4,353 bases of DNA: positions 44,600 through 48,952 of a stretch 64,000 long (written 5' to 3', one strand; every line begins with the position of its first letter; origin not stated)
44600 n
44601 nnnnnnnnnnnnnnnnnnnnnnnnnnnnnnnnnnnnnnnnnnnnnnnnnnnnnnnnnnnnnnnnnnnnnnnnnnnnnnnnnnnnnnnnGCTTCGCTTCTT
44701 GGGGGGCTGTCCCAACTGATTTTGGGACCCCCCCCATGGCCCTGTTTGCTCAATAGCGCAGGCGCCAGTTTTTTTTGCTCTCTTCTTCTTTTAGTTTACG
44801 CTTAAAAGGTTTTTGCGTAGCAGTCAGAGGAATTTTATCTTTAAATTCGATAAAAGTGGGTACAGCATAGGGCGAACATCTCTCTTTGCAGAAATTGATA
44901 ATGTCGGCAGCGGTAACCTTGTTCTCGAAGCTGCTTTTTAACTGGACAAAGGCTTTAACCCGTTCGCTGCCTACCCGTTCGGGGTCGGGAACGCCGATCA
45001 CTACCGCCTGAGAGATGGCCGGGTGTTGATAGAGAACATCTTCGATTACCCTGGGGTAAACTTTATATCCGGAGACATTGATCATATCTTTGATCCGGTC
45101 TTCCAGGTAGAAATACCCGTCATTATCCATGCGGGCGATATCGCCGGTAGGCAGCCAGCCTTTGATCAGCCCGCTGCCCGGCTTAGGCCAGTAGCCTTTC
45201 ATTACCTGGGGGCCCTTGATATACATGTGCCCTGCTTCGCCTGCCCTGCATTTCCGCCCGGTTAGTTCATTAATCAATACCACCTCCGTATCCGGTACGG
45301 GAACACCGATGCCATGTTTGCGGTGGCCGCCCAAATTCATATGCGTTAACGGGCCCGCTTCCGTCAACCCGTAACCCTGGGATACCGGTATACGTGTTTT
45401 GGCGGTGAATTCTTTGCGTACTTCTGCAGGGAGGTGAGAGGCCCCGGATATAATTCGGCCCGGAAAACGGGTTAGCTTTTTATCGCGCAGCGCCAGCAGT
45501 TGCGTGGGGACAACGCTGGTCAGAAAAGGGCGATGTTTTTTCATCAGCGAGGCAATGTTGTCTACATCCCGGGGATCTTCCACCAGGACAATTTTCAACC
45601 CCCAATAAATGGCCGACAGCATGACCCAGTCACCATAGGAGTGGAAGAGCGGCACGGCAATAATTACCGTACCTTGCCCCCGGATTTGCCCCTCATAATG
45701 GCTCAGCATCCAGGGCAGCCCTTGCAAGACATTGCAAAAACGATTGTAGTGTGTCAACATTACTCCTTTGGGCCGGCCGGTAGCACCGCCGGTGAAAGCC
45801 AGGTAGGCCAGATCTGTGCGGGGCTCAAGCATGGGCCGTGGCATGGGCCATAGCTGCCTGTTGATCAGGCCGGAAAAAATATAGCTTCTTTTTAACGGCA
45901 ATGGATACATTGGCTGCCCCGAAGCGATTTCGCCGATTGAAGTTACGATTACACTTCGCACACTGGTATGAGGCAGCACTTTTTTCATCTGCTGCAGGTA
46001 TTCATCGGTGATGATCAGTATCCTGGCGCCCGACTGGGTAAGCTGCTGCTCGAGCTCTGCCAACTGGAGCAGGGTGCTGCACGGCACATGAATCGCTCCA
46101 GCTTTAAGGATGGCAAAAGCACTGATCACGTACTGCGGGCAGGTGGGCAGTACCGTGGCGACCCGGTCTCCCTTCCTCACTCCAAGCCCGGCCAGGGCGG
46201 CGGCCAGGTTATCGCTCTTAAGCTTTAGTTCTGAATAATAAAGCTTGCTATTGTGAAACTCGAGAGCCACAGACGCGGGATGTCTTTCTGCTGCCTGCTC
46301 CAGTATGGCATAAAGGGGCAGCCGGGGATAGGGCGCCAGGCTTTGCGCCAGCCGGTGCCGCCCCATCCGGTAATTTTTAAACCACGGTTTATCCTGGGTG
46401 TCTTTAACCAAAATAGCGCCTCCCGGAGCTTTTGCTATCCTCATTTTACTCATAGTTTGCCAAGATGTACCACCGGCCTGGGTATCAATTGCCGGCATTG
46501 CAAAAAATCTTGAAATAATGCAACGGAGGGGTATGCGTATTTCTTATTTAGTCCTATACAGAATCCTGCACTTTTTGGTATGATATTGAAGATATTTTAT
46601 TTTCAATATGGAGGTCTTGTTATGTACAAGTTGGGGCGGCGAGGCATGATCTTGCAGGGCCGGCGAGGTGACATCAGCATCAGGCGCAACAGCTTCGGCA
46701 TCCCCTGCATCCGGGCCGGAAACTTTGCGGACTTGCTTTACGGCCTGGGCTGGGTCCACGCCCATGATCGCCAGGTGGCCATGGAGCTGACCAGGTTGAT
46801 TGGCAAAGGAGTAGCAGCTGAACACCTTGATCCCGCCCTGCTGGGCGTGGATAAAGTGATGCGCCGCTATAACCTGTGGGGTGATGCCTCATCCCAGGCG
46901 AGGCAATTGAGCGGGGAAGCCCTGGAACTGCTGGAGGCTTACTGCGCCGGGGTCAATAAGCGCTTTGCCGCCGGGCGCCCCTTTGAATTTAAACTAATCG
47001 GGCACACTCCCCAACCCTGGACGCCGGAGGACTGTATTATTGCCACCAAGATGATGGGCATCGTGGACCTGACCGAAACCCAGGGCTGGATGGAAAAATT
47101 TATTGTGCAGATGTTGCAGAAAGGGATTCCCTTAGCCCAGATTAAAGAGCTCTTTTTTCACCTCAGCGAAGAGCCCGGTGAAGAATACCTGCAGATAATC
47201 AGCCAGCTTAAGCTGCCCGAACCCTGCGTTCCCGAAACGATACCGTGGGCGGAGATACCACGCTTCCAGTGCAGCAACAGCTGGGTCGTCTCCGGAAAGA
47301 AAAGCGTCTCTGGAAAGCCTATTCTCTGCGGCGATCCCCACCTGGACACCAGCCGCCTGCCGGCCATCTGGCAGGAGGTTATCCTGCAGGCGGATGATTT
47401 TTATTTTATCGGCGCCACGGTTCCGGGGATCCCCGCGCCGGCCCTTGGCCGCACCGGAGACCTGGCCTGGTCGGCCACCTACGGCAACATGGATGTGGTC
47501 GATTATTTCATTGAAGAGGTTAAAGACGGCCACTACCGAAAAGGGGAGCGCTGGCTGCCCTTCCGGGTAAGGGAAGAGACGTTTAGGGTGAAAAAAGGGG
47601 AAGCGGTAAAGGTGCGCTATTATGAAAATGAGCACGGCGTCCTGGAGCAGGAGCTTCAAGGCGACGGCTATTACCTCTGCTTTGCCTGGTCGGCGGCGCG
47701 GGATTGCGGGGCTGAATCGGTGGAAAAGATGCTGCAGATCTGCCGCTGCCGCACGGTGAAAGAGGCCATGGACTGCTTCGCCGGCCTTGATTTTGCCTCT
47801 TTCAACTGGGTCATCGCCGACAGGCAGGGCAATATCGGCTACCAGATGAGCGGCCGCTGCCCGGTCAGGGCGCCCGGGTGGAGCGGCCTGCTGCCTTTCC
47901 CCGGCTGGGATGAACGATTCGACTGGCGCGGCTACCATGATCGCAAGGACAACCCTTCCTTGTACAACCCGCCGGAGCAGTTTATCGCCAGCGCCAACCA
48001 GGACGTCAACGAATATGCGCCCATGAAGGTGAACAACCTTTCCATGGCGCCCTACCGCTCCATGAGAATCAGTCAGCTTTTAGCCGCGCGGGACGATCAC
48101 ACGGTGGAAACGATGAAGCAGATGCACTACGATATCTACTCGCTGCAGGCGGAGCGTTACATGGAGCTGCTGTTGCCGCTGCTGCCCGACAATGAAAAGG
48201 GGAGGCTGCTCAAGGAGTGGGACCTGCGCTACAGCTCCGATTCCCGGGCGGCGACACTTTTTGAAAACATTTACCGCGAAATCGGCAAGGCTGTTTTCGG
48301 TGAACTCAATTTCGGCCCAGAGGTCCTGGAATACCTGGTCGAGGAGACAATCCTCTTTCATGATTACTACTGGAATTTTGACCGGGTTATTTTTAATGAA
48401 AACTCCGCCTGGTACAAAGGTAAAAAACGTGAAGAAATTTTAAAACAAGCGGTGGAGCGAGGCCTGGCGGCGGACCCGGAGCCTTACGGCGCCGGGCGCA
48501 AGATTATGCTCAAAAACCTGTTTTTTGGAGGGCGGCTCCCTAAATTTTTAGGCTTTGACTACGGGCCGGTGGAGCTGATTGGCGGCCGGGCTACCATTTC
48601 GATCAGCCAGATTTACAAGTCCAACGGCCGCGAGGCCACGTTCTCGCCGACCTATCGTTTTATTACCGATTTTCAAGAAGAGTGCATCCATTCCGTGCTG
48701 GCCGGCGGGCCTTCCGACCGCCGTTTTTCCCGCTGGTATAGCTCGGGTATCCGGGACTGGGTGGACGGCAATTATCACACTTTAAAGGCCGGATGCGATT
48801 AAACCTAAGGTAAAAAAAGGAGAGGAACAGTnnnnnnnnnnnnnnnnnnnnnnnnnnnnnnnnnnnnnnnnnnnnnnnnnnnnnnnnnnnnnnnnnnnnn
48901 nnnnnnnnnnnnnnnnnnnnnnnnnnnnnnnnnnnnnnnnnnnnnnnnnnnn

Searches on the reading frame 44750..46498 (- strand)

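Call 41: search_protein_families(library=pfam, proteins=[window:44750-46498:-], max_evalue=0.001)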
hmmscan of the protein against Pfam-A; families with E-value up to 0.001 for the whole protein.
window:44750-46498:- (582 aa): 2 families
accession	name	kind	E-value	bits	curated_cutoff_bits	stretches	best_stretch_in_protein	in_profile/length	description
PF00501.34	AMP-binding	-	2.3e-81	274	29.9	1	66-437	1-384/384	AMP-binding enzyme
PF13193.12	AMP-binding_C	-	3.9e-17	63.4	24.5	1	485-563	2-76/76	AMP-binding enzyme C-terminal domain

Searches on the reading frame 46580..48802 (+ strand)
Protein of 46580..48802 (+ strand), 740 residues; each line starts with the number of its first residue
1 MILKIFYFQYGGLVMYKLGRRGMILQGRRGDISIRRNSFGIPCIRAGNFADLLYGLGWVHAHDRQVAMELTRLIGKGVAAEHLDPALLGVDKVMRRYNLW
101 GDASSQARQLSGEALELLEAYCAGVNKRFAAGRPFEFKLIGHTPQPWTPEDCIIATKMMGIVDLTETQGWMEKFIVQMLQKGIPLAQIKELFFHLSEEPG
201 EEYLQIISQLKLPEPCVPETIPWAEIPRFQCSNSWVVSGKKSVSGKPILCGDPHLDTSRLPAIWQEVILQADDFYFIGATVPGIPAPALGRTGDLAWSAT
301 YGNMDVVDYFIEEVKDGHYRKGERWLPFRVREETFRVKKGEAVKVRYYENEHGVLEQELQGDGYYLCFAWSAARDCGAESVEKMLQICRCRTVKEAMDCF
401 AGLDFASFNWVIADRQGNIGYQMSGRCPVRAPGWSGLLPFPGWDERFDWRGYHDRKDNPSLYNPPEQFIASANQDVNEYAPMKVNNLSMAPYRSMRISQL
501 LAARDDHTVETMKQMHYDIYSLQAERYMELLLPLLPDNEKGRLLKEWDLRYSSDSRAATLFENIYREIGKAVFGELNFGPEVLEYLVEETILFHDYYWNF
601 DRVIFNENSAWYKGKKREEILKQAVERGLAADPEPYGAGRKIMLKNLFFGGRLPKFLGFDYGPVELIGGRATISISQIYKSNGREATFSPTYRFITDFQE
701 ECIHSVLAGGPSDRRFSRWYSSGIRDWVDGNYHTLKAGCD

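Call 70: search_protein_families(library=pfam, proteins=[window:46580-48802:+], max_evalue=0.00001)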
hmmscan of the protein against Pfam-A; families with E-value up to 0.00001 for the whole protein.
window:46580-48802:+ (740 aa): 1 family
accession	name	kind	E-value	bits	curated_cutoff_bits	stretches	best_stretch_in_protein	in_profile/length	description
PF01804.23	Penicil_amidase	-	1.6e-152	510.4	21.3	1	32-736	2-667/675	Penicillin amidase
